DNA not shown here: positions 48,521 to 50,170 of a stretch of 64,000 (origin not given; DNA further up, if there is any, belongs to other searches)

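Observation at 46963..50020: B12-binding radical SAM enzyme and PilZ protein tightly linked, next to an SPT/BioF-family acyltransferase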

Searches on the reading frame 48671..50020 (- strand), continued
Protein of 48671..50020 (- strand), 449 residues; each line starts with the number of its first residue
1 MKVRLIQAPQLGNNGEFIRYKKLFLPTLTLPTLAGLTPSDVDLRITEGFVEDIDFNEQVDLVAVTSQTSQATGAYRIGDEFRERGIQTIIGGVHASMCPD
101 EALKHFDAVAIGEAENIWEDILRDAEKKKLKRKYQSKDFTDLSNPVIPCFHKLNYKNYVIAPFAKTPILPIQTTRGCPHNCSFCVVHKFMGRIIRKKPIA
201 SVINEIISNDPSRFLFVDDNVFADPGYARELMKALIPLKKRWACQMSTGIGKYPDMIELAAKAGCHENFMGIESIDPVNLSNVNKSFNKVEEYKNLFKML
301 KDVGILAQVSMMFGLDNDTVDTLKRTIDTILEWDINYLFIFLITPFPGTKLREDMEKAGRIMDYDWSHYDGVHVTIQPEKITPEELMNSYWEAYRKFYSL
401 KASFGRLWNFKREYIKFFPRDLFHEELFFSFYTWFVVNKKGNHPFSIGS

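Call 17: find_related_loci(query=A1, collection=genome_contigs, flank=10000)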
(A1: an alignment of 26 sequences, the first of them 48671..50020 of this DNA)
Query A1 (449 aa) in genome_contigs; peptide patterns used: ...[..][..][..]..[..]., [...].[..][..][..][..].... (x = any residue, [..] = any of these).
599 stretches matched a pattern (row limit reached: there are more); 577 encode a relative of the query (tblastn E <= 1e-3); the best 80 are kept; 80 distinct loci.
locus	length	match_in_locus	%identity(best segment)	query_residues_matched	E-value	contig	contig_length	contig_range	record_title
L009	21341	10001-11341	58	1-448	2e-178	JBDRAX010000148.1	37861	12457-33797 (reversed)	MAG: Candidatus Omnitrophota bacterium isolate MEGAHIT-group-1.1021 k141_1402484, whole genome shotgun sequence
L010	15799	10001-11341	55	1-448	1e-169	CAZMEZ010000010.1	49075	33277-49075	MAG TPA_asm: uncultured Planctomycetia bacterium isolate SRP141376_co1_78 genome assembly, contig: NODE_1776_length_4907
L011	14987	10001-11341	54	1-448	5e-168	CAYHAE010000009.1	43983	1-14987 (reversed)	MAG TPA_asm: uncultured Planctomycetia bacterium isolate ERP119294_co1_439 genome assembly, contig: NODE_879_length_4398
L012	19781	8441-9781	54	1-448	3e-161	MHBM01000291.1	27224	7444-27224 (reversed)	MAG: Lentisphaerae bacterium RIFOXYA12_FULL_48_11 rifixya3_full_scaffold_772, whole genome shotgun sequence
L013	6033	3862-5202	52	1-448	6e-153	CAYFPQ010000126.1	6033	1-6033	MAG TPA_asm: uncultured Victivallales bacterium isolate ERP019367_co2_131 genome assembly, contig: NODE_7609_length_6033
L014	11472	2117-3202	53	86-448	4e-130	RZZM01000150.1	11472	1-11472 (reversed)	MAG: Spartobacteria bacterium isolate INTA.AUR.068 contig-100_2666, whole genome shotgun sequence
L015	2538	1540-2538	55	1-333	1e-134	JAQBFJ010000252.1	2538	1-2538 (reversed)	MAG: Verrucomicrobiota bacterium isolate MAG_440_bin-02 440_bin-02_ctg-252, whole genome shotgun sequence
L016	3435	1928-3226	44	1-432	6e-124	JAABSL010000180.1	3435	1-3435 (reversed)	MAG: Desulfobacteraceae bacterium isolate S12.Bin036 NODE_262_length_3435_cov_15.02, whole genome shotgun sequence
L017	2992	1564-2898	43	1-448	8e-122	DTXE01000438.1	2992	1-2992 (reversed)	MAG TPA_asm: Syntrophaceae bacterium isolate UWMA-0184 k99_5595, whole genome shotgun sequence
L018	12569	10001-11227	44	1-409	2e-113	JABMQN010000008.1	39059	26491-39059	MAG: Chloroflexota bacterium isolate bin.164 k141_444472, whole genome shotgun sequence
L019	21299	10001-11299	39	1-445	3e-111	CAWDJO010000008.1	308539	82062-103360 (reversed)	MAG: uncultured delta proteobacterium isolate MFD00709.bin.2.147 genome assembly, contig: contig_13332, whole genome sho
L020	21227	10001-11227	43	1-409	2e-109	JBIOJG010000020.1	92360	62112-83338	MAG: Candidatus Binatia bacterium isolate GcC5-6 k141_1560322_length_92360_cov_125.6049, whole genome shotgun sequence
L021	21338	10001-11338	40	1-448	2e-109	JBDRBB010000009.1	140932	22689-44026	MAG: Pseudomonadota bacterium isolate MEGAHIT-group-1.1036 k141_13344978, whole genome shotgun sequence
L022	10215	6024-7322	40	1-445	3e-109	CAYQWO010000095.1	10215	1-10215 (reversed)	MAG TPA_asm: uncultured Syntrophaceae bacterium isolate SRP231805_co1_105 genome assembly, contig: NODE_5539_length_1021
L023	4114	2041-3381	41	1-448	2e-109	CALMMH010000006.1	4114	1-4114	MAG TPA_asm: uncultured Phycisphaerales bacterium isolate SRR6284162_bin.47_CONCOCT_v1.1_MAG genome assembly, contig: ER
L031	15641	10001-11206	40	1-406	1e-102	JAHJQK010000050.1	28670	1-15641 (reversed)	MAG: Proteobacteria bacterium isolate OS_PC_MetaG.mb.106 OS_PC_MetaG.mb.106_k141_149571, whole genome shotgun sequence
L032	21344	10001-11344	39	1-448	5e-102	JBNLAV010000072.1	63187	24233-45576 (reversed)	MAG: Desulfobacteraceae bacterium isolate C2.bin.44.orig k141_1277511, whole genome shotgun sequence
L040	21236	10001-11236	41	1-410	8e-100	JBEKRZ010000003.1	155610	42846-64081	MAG: Smithella sp. isolate SPRUCE 522 SPRUCE_522_3, whole genome shotgun sequence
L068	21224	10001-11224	36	19-420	4e-81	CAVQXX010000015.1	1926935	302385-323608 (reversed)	MAG: uncultured Bacteroidales bacterium isolate MFD04716.bin.2.165 genome assembly, contig: contig_9610, whole genome sh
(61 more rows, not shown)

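Call 21: search_solved_structures(query=window:48671-50020:-, max_evalue=0.001)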
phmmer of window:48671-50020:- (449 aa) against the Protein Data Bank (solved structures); distinct sequences matched with E-value up to 0.001: 4.
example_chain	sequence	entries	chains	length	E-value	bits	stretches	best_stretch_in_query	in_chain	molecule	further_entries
6fd2_B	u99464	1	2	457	1e-14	57.2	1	133-355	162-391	Putative apramycin biosynthetic oxidoreductase 4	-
9ccb_A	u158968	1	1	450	1.7e-07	33.4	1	169-206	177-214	Radical SAM core domain-containing protein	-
6wte_A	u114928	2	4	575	1.6e-06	30.2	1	170-349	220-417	B12-binding domain-containing protein | Tryptophan-C2-methyltransferase containing B12-binding domain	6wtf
9n1b_A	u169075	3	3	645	1.7e-06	30.1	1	169-401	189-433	Radical SAM protein | Radical SAM enzyme CysS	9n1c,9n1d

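Call 27: search_protein_families(library=ncbifam, proteins=[L003:6165-7295:+, L003:3522-4841:+, L003:2262-3503:+, L006:8419-8901:+, L002:4430-5716:+, L002:5821-7176:+], max_evalue=0.01)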
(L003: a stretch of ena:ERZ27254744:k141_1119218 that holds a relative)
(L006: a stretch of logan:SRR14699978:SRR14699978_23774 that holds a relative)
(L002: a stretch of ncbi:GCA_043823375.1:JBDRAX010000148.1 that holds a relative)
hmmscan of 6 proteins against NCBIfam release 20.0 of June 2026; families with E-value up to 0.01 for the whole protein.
L003:6165-7295:+ (376 aa): 1 family
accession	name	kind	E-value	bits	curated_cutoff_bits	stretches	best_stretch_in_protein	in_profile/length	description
TIGR03019.1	pepcterm_femAB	equivalog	5e-05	22.5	260.35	1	116-324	72-261/330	FemAB family XrtA/PEP-CTERM system-associated protein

L003:3522-4841:+ (439 aa): 30 families (the best 25 are shown)
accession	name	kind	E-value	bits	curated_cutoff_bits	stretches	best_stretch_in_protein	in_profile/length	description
NF047600.1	SerpalmtaseCFB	equivalog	5.5e-116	387.5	640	1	33-417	13-388/395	serine palmitoyltransferase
TIGR00858.1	bioF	equivalog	2.7e-114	381.7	426.45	1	47-414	3-364/365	8-amino-7-oxononanoate synthase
TIGR01825.1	gly_Cac_T_rel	subfamily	5.1e-111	371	535.4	1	35-423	5-384/385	BioF/Kbl family PLP-dependent acyltransferase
NF047599.1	SerpalmtaseBetaP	equivalog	6.4e-108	360.9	500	1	69-419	43-391/394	serine palmitoyltransferase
NF005394.0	PRK06939.1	equivalog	3.8e-107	358.5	460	1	32-423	10-396/397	glycine C-acetyltransferase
TIGR01822.1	2am3keto_CoA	equivalog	2.9e-90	303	493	1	38-424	12-393/393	glycine C-acetyltransferase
NF047603.1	SerpalmtaseAlphaP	equivalog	6.7e-87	291.7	670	1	69-417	45-392/399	serine palmitoyltransferase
TIGR01821.1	5aminolev_synth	equivalog_domain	2.7e-76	257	338.55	1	35-417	11-393/402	5-aminolevulinate synthase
NF005526.0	PRK07179.1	equivalog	2e-68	230.8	428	1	67-417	52-395/407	alpha-hydroxyketone-type quorum-sensing autoinducer synthase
NF005697.0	PRK07505.1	subfamily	6.9e-45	153.4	342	1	69-415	48-396/405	hypothetical protein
NF004608.1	PRK05937.1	equivalog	2.6e-38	131.8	399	1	87-416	20-344/366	8-amino-7-oxononanoate synthase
NF000586.1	PRK00011.1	subfamily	1.1e-07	31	335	1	97-401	42-357/404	serine hydroxymethyltransferase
NF041364.1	GntC_guanitoxin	equivalog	2e-07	30.3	415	1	88-362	16-301/356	guanitoxin biosynthesis PLP-dependent (S)-gamma-hydroxy-L-arginine cyclodehydratase GntC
NF004627.0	PRK05968.1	subfamily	5.4e-05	22.3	508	1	116-297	65-239/389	hypothetical protein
NF006347.0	PRK08574.1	equivalog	5.7e-05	22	477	1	116-244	55-181/385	cystathionine gamma-synthase family protein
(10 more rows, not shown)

L003:2262-3503:+ (413 aa): 6 families
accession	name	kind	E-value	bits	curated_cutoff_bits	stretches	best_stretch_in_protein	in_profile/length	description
NF007988.0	PRK10716.1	equivalog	1.5e-19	70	585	1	15-361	15-392/435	long-chain fatty acid transporter FadL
NF033709.1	PorV_fam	subfamily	3e-14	53.3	90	2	231-368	183-305/326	PorV/PorQ family protein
NF050080.1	pilus_FilD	exception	6.7e-14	51.1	970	2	247-364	360-491/549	putative pilus system OmpP1/FadL family transporter FilD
NF053685.1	BamG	equivalog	2.4e-06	26.9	250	1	37-321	24-309/397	BamG family beta-barrel-assembly machinery protein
NF033710.1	T9SS_OM_PorV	equivalog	3.2e-06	26.6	250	1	295-368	284-344/367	type IX secretion system outer membrane channel protein PorV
NF052325.1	PorVQ2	equivalog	0.00019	20.4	325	1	22-65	23-65/354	putative type IX sorting system protein PorV2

L006:8419-8901:+ (160 aa): 0 families

L002:4430-5716:+ (428 aa): 38 families (the best 25 are shown)
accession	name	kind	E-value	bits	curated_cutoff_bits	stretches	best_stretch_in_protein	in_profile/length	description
NF047600.1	SerpalmtaseCFB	equivalog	1.3e-125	419.2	640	1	36-425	12-392/395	serine palmitoyltransferase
TIGR00858.1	bioF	equivalog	5.9e-118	393.8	426.45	1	72-418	20-364/365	8-amino-7-oxononanoate synthase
TIGR01825.1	gly_Cac_T_rel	subfamily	3.5e-115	384.7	535.4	1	39-428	5-385/385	BioF/Kbl family PLP-dependent acyltransferase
NF005394.0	PRK06939.1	equivalog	1.3e-113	379.7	460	1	38-428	12-397/397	glycine C-acetyltransferase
NF047599.1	SerpalmtaseBetaP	equivalog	5.5e-107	357.9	500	1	72-425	42-393/394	serine palmitoyltransferase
TIGR01822.1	2am3keto_CoA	equivalog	2.1e-98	329.8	493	1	44-428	14-393/393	glycine C-acetyltransferase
NF047603.1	SerpalmtaseAlphaP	equivalog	9.9e-93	310.9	670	1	73-428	45-399/399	serine palmitoyltransferase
TIGR01821.1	5aminolev_synth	equivalog_domain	2.3e-83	280.3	338.55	1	39-425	11-397/402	5-aminolevulinate synthase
NF005526.0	PRK07179.1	equivalog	9e-67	225.4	428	1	73-421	54-395/407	alpha-hydroxyketone-type quorum-sensing autoinducer synthase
NF005697.0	PRK07505.1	subfamily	7.2e-49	166.5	342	1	72-420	47-397/405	hypothetical protein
NF004608.1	PRK05937.1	equivalog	1.5e-40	139.2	399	1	76-419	5-343/366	8-amino-7-oxononanoate synthase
NF000586.1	PRK00011.1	subfamily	1.1e-11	44.1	335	1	72-388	16-339/404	serine hydroxymethyltransferase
TIGR03576.1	pyridox_MJ0158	hypoth_equivalog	1.4e-08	34.3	304.45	1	132-316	71-246/346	TIGR03576 family pyridoxal phosphate-dependent enzyme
NF041364.1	GntC_guanitoxin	equivalog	1.4e-08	34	415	1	115-360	38-295/356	guanitoxin biosynthesis PLP-dependent (S)-gamma-hydroxy-L-arginine cyclodehydratase GntC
NF005695.0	PRK07503.1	equivalog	3.9e-07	29.1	666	1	113-321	63-262/403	methionine gamma-lyase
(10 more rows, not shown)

L002:5821-7176:+ (451 aa): 29 families (the best 25 are shown)
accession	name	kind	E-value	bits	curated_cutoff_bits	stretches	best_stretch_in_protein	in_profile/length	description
TIGR04367.1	HpnR_B12_rSAM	equivalog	8.8e-30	103.7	650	1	3-355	2-373/490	hopanoid C-3 methylase HpnR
TIGR04479.1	bcpD_PhpK_rSAM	subfamily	2.4e-27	95.5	600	1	133-340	214-416/504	PhpK family radical SAM P-methyltransferase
TIGR03471.1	HpnJ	equivalog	2.4e-25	89.3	577.6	1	150-366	181-398/472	hopanoid biosynthesis associated radical SAM protein HpnJ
TIGR04014.1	B12_SAM_MJ_0865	equivalog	4.2e-25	88.4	360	1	75-352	57-355/434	methyl-coenzyme M reductase glutamine C-methyltransferase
TIGR02026.1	BchE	equivalog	1.1e-24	87.1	481.35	1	160-412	195-437/497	magnesium-protoporphyrin IX monomethyl ester anaerobic oxidative cyclase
TIGR04013.1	B12_SAM_MJ_1487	hypoth_equivalog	1.2e-24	86.9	251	1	50-226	34-222/382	TIGR04013 family B12-binding domain/radical SAM domain-containing protein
TIGR04072.2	rSAM_ladder_B12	equivalog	1.4e-22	79.9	360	1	77-361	88-378/443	lipid biosynthesis B12-binding/radical SAM protein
NF050148.1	rSAM_ApyD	equivalog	3.2e-20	72.1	750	1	60-373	75-409/645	RiPP biosynthesis radical SAM protein ApyD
NF038361.1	rSAM_Sden_1168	equivalog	2.4e-19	69.3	575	1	155-365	279-483/560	Sden_1168 family B12-binding radical SAM P-methyltransferase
TIGR04295.1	B12_rSAM_oligo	hypoth_equivalog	6.9e-18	64.5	400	1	162-354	203-383/422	TIGR04295 family B12-binding domain-containing radical SAM protein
NF033070.1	rSAM_AprD4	equivalog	9.6e-15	54.4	500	1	61-392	91-422/456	AprD4 family radical SAM diol-dehydratase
NF045585.1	rSAM_slr0320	equivalog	2.8e-14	52.5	775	1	161-316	237-394/511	photosystem II high light acclimation radical SAM protein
TIGR00089.1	TIGR00089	subfamily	7.9e-13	48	251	1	78-352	58-337/429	MiaB/RimO family radical SAM methylthiotransferase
TIGR04385.1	B12_rSAM_cofa1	equivalog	1.7e-12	47.3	450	1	141-332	176-363/438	B12 lower ligand biosynthesis radical SAM protein BzaD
NF040542.1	rSAM_RCCLKC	equivalog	2.1e-11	43.6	450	1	152-336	173-353/423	arsinothricin biosynthesis radical SAM protein ArsL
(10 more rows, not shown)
